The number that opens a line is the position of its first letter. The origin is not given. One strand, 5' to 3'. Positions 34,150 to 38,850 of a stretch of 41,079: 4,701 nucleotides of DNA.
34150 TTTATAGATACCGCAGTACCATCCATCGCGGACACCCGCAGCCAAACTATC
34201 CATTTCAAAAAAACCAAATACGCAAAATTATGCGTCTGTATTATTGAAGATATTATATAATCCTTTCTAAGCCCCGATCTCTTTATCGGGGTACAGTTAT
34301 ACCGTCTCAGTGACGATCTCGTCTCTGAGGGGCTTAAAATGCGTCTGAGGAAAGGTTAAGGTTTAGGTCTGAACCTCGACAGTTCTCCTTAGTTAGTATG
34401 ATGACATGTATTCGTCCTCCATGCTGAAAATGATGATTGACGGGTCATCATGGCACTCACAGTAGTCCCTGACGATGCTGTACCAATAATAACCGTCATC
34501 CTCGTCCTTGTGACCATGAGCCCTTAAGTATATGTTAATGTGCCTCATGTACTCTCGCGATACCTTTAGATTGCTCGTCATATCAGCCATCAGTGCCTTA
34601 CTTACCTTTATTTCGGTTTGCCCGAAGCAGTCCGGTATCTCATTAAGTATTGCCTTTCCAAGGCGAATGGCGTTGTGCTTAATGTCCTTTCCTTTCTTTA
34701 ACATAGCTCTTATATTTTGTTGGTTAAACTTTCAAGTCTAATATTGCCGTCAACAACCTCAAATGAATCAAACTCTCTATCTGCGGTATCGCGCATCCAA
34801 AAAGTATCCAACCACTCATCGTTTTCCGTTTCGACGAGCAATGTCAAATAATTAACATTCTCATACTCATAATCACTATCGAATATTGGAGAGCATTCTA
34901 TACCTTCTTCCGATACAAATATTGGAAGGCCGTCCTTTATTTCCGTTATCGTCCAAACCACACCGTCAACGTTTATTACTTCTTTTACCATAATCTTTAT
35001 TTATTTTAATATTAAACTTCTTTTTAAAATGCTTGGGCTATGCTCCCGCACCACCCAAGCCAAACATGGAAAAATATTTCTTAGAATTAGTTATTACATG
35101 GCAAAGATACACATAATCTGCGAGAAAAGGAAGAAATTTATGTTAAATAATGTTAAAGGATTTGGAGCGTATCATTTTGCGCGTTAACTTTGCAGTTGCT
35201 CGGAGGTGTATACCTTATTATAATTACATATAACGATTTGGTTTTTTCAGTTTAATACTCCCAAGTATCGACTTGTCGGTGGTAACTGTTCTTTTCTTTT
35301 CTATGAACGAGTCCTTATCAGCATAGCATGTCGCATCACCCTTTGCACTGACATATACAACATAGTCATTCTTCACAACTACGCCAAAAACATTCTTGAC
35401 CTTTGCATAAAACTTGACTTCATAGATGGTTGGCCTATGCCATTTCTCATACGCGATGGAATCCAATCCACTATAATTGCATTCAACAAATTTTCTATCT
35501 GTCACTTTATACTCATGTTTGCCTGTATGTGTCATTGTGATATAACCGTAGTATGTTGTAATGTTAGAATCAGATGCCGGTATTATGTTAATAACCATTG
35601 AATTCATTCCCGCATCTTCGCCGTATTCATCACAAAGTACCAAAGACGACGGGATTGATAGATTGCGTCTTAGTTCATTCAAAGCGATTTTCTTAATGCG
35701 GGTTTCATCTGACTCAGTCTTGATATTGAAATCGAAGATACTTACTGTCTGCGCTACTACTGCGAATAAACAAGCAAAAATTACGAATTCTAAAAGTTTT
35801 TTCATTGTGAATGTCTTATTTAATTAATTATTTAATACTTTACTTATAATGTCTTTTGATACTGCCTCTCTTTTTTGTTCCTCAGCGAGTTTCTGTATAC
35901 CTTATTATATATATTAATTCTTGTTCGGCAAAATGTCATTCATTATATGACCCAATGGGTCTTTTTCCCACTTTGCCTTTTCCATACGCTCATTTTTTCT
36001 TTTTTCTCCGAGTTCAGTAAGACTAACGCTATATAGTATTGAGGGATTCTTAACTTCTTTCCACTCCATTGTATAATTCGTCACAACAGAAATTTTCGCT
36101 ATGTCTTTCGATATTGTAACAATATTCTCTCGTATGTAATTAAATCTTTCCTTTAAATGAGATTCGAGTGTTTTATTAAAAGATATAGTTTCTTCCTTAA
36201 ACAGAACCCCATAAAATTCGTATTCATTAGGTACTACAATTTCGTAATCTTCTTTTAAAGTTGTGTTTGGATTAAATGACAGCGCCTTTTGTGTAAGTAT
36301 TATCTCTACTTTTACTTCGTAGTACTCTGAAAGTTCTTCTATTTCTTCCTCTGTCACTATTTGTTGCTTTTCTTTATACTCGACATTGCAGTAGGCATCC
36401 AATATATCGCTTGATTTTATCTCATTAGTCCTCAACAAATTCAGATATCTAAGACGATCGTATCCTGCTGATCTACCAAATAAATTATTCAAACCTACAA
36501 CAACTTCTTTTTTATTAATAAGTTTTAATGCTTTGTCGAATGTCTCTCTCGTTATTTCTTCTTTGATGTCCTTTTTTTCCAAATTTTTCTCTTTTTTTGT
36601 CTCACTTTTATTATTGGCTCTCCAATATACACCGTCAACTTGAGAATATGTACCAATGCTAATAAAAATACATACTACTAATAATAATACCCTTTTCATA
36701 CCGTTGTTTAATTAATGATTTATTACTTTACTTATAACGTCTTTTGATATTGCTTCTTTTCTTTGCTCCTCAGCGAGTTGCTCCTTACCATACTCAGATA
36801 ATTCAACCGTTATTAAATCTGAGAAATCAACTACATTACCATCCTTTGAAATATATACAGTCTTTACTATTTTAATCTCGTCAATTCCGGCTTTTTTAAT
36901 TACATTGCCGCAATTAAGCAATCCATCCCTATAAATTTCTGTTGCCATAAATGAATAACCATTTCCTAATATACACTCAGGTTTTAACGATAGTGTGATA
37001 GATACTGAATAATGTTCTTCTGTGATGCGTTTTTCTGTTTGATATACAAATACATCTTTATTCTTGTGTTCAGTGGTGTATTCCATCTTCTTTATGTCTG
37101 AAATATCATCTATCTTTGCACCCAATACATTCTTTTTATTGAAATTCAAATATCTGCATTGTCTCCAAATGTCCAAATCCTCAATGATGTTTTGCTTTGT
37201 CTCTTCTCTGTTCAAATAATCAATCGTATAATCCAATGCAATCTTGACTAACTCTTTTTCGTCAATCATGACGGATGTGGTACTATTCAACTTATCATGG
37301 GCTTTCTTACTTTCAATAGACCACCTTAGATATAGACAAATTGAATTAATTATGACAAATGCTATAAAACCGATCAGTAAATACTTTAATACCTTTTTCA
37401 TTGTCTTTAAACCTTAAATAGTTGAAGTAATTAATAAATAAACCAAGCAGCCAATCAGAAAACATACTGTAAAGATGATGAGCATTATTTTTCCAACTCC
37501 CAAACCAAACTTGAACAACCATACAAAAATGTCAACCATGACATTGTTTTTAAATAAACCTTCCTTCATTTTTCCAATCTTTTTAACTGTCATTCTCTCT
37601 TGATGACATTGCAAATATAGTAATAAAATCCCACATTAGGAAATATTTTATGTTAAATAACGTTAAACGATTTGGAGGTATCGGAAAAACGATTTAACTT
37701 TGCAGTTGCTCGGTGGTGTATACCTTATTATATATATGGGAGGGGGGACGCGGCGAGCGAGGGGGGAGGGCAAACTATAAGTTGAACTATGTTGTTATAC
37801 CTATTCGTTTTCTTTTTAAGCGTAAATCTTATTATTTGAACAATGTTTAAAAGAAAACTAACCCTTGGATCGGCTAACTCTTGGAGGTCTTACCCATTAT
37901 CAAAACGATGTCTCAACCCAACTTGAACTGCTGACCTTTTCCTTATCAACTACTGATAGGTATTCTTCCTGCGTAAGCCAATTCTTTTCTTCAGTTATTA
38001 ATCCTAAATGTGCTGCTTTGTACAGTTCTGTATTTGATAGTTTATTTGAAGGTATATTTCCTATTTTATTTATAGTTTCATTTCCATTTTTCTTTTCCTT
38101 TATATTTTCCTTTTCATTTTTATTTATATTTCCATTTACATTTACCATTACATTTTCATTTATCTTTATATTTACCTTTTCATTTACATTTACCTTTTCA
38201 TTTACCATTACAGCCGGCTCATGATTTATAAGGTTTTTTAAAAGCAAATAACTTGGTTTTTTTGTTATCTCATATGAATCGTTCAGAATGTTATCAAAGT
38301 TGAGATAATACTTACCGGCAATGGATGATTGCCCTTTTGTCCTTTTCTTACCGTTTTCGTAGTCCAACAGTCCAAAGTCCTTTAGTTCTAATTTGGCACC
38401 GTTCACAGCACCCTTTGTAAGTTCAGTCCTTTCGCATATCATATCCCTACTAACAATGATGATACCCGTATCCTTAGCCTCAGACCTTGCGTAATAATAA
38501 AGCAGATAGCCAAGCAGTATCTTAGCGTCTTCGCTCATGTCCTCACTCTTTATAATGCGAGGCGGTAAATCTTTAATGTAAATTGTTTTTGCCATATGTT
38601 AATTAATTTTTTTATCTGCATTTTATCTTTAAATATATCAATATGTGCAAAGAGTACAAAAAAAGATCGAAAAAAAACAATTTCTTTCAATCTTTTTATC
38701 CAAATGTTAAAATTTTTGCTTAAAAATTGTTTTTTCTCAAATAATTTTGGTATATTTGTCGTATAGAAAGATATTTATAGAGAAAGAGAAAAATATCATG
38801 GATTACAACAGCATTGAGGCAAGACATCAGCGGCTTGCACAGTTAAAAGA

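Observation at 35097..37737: Four-gene exported/membrane-protein cassette bounded by diverged direct repeats at an exact 2510-bp offset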

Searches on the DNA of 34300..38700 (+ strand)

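Call 9: search_dna_similar(query=window:34300-38700:+, collection=phages, mode=distant)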
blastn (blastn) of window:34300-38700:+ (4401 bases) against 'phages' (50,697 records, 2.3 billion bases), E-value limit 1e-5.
No match.

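Call 93: search_rna_families(source=L020, start=3300, end=5000, threshold=evalue, max_evalue=1)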
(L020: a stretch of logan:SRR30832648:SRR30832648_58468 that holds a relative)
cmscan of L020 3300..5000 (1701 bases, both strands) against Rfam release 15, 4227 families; matches with E-value up to 1: 0.
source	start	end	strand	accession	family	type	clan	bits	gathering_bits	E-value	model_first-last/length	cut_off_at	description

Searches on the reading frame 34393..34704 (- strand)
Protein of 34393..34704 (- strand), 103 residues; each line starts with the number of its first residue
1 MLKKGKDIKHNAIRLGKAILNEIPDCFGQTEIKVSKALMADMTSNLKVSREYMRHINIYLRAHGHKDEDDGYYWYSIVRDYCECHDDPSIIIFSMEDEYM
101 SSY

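Call 7: search_protein_families(library=pfam, proteins=[window:34393-34704:-], max_evalue=0.1)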
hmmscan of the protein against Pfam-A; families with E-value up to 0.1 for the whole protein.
window:34393-34704:- (103 aa): 0 families

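Call 8: search_protein_families(library=phrogs, proteins=[window:34393-34704:-], max_evalue=0.1)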
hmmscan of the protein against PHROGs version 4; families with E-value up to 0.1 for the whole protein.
window:34393-34704:- (103 aa): 2 families
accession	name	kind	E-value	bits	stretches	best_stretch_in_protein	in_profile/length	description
phrog_15728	-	unknown function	0.071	13.9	1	57-83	18-44/49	-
phrog_25890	-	unknown function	0.09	14.1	0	11-53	22-63/90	-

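Call 46: find_encoding_contigs(protein=window:34393-34704:-, flank=10000, max_places=10)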
Protein window:34393-34704:- (103 aa): no gene with exactly this product is on record in the collection.

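Call 69: search_protein_families(library=padloc, proteins=[window:34393-34704:-], max_evalue=0.1)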
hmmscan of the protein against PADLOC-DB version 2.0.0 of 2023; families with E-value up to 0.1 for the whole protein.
window:34393-34704:- (103 aa): 0 families

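Call 70: search_protein_families(library=ncbifam, proteins=[window:34393-34704:-], max_evalue=0.1)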
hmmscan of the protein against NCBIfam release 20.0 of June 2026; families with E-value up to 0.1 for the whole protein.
window:34393-34704:- (103 aa): 0 families

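Call 92: search_protein_families(library=pfam, proteins=[L019:1046-1918:+, L020:3375-3836:-, L022:93-476:+, L020:5581-6018:+, L020:4862-5452:+, L017:9102-9734:-, L021:2965-3156:+], max_evalue=0.01)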
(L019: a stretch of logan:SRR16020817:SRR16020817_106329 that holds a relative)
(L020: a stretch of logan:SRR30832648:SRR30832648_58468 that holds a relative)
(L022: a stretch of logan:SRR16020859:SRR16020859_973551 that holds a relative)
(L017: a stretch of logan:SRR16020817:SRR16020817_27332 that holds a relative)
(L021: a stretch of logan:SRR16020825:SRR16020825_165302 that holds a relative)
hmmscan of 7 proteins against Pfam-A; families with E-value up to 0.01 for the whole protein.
L019:1046-1918:+ (290 aa): 0 families

L020:3375-3836:- (153 aa): 0 families

L022:93-476:+ (127 aa): 1 family
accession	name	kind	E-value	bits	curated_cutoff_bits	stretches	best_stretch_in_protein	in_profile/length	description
PF08170.17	POPLD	-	0.0036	18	26.8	0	63-102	12-51/92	POPLD (NUC188) domain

L020:5581-6018:+ (145 aa): 1 family
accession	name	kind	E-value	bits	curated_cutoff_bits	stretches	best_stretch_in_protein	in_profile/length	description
PF08411.15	Exonuc_X-T_C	-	7.6e-05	22.4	27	1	23-78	107-160/269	Exonuclease C-terminal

L020:4862-5452:+ (196 aa): 3 families
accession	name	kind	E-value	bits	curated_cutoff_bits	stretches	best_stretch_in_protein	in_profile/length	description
PF13392.12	HNH_3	-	8.6e-11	41.7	24.8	1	71-114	2-45/46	HNH endonuclease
PF07463.16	NUMOD4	-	9.6e-08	32.6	23.4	1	18-60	1-48/49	NUMOD4 motif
PF07453.19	NUMOD1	-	0.0016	19.1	22.8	1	150-174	12-33/37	NUMOD1 domain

L017:9102-9734:- (210 aa): 0 families

L021:2965-3156:+ (63 aa): 0 families

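Call 94: search_protein_families(library=phrogs, proteins=[L022:93-476:+, L020:3375-3836:-, L019:1046-1918:+, L020:5581-6018:+], max_evalue=0.01)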
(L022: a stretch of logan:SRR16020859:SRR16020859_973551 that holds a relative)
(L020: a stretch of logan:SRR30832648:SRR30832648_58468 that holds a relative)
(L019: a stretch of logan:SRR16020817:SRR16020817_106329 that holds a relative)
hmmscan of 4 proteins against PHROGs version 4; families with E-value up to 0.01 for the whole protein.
L022:93-476:+ (127 aa): 17 families
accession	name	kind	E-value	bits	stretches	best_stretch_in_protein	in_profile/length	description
phrog_119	-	DNA, RNA and nucleotide metabolism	1.5e-11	44.7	1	26-123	160-263/443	HNH endonuclease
phrog_144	-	DNA, RNA and nucleotide metabolism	1.2e-08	35.8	1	23-116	40-134/175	HNH endonuclease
phrog_8446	-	DNA, RNA and nucleotide metabolism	5e-07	30.6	1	57-121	127-202/211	HNH endonuclease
phrog_589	-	DNA, RNA and nucleotide metabolism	3.7e-06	27.8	1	35-117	55-141/179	HNH endonuclease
phrog_22514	-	DNA, RNA and nucleotide metabolism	7.9e-06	27.1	1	18-118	17-112/187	HNH endonuclease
phrog_24030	-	DNA, RNA and nucleotide metabolism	9.3e-06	26.2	1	64-118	12-66/342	RNA ligase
phrog_1271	-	DNA, RNA and nucleotide metabolism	9.8e-06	26.2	1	29-117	247-318/361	HNH endonuclease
phrog_8060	-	unknown function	1.1e-05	26.4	1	47-121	15-86/213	-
phrog_8048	-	DNA, RNA and nucleotide metabolism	2.3e-05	24.7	1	54-118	160-229/273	HNH endonuclease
phrog_4581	-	head and packaging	4.5e-05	24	1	27-114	22-108/395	terminase small subunit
phrog_7785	-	DNA, RNA and nucleotide metabolism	0.0001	23.3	1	15-116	11-113/147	HNH endonuclease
phrog_5200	-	DNA, RNA and nucleotide metabolism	0.00013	23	1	41-113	11-83/154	HNH endonuclease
phrog_2214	-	DNA, RNA and nucleotide metabolism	0.00015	22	1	17-120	141-243/429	HNH endonuclease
phrog_7566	-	unknown function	0.00065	20.9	1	60-120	2-62/96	-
phrog_16726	-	DNA, RNA and nucleotide metabolism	0.0043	17.8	1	37-117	63-143/308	HNH endonuclease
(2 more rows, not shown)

L020:3375-3836:- (153 aa): 0 families

L019:1046-1918:+ (290 aa): 1 family
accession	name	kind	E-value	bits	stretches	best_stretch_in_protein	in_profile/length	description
phrog_5931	-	unknown function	8e-36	125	1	17-274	4-261/282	-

L020:5581-6018:+ (145 aa): 0 families

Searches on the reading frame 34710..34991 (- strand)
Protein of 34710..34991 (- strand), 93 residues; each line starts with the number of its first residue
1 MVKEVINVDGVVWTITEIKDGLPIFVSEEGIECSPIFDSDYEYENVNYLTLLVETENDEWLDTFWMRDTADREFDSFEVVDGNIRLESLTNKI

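Call 7: search_protein_families(library=pfam, proteins=[window:34710-34991:-], max_evalue=0.1)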
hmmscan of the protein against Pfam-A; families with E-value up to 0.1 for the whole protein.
window:34710-34991:- (93 aa): 0 families

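Call 8: search_protein_families(library=phrogs, proteins=[window:34710-34991:-], max_evalue=0.1)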
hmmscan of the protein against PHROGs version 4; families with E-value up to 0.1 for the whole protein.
window:34710-34991:- (93 aa): 1 family
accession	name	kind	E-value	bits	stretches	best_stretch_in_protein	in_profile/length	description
phrog_5945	-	unknown function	0.055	14.8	1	25-70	13-58/80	-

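Call 14: find_encoding_contigs(protein=window:34710-34991:-, flank=10000, max_places=10)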
Protein window:34710-34991:- (93 aa): no gene with exactly this product is on record in the collection.

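Call 69: search_protein_families(library=padloc, proteins=[window:34710-34991:-], max_evalue=0.1)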
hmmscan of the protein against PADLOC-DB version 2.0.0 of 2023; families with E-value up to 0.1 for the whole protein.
window:34710-34991:- (93 aa): 0 families

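Call 70: search_protein_families(library=ncbifam, proteins=[window:34710-34991:-], max_evalue=0.1)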
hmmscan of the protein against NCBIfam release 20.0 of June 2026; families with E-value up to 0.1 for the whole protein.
window:34710-34991:- (93 aa): 0 families

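Call 92: search_protein_families(library=pfam, proteins=[L019:1046-1918:+, L020:3375-3836:-, L022:93-476:+, L020:5581-6018:+, L020:4862-5452:+, L017:9102-9734:-, L021:2965-3156:+], max_evalue=0.01)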
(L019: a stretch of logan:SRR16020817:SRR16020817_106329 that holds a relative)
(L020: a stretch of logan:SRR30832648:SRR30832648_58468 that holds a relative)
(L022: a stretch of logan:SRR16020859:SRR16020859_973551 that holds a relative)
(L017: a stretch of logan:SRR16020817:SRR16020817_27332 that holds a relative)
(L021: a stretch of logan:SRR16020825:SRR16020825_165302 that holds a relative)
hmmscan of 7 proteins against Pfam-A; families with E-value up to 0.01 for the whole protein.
L019:1046-1918:+ (290 aa): 0 families

L020:3375-3836:- (153 aa): 0 families

L022:93-476:+ (127 aa): 1 family
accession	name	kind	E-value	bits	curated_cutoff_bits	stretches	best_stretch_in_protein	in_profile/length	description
PF08170.17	POPLD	-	0.0036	18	26.8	0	63-102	12-51/92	POPLD (NUC188) domain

L020:5581-6018:+ (145 aa): 1 family
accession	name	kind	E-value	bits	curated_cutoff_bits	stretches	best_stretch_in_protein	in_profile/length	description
PF08411.15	Exonuc_X-T_C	-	7.6e-05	22.4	27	1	23-78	107-160/269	Exonuclease C-terminal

L020:4862-5452:+ (196 aa): 3 families
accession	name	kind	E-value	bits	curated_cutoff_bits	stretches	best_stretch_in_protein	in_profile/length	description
PF13392.12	HNH_3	-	8.6e-11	41.7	24.8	1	71-114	2-45/46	HNH endonuclease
PF07463.16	NUMOD4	-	9.6e-08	32.6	23.4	1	18-60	1-48/49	NUMOD4 motif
PF07453.19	NUMOD1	-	0.0016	19.1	22.8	1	150-174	12-33/37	NUMOD1 domain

L017:9102-9734:- (210 aa): 0 families

L021:2965-3156:+ (63 aa): 0 families

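Call 94: search_protein_families(library=phrogs, proteins=[L022:93-476:+, L020:3375-3836:-, L019:1046-1918:+, L020:5581-6018:+], max_evalue=0.01)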
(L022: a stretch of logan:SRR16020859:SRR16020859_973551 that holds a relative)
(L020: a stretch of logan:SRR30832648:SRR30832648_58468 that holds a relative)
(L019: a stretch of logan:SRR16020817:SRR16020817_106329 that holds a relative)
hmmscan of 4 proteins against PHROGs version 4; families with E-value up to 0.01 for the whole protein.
L022:93-476:+ (127 aa): 17 families
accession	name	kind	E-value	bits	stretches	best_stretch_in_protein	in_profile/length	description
phrog_119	-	DNA, RNA and nucleotide metabolism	1.5e-11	44.7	1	26-123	160-263/443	HNH endonuclease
phrog_144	-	DNA, RNA and nucleotide metabolism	1.2e-08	35.8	1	23-116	40-134/175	HNH endonuclease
phrog_8446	-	DNA, RNA and nucleotide metabolism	5e-07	30.6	1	57-121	127-202/211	HNH endonuclease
phrog_589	-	DNA, RNA and nucleotide metabolism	3.7e-06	27.8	1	35-117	55-141/179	HNH endonuclease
phrog_22514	-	DNA, RNA and nucleotide metabolism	7.9e-06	27.1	1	18-118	17-112/187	HNH endonuclease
phrog_24030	-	DNA, RNA and nucleotide metabolism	9.3e-06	26.2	1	64-118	12-66/342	RNA ligase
phrog_1271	-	DNA, RNA and nucleotide metabolism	9.8e-06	26.2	1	29-117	247-318/361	HNH endonuclease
phrog_8060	-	unknown function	1.1e-05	26.4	1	47-121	15-86/213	-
phrog_8048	-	DNA, RNA and nucleotide metabolism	2.3e-05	24.7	1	54-118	160-229/273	HNH endonuclease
phrog_4581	-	head and packaging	4.5e-05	24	1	27-114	22-108/395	terminase small subunit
phrog_7785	-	DNA, RNA and nucleotide metabolism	0.0001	23.3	1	15-116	11-113/147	HNH endonuclease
phrog_5200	-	DNA, RNA and nucleotide metabolism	0.00013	23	1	41-113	11-83/154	HNH endonuclease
phrog_2214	-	DNA, RNA and nucleotide metabolism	0.00015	22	1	17-120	141-243/429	HNH endonuclease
phrog_7566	-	unknown function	0.00065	20.9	1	60-120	2-62/96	-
phrog_16726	-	DNA, RNA and nucleotide metabolism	0.0043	17.8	1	37-117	63-143/308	HNH endonuclease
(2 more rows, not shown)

L020:3375-3836:- (153 aa): 0 families

L019:1046-1918:+ (290 aa): 1 family
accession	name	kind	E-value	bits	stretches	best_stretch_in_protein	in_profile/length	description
phrog_5931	-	unknown function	8e-36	125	1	17-274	4-261/282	-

L020:5581-6018:+ (145 aa): 0 families
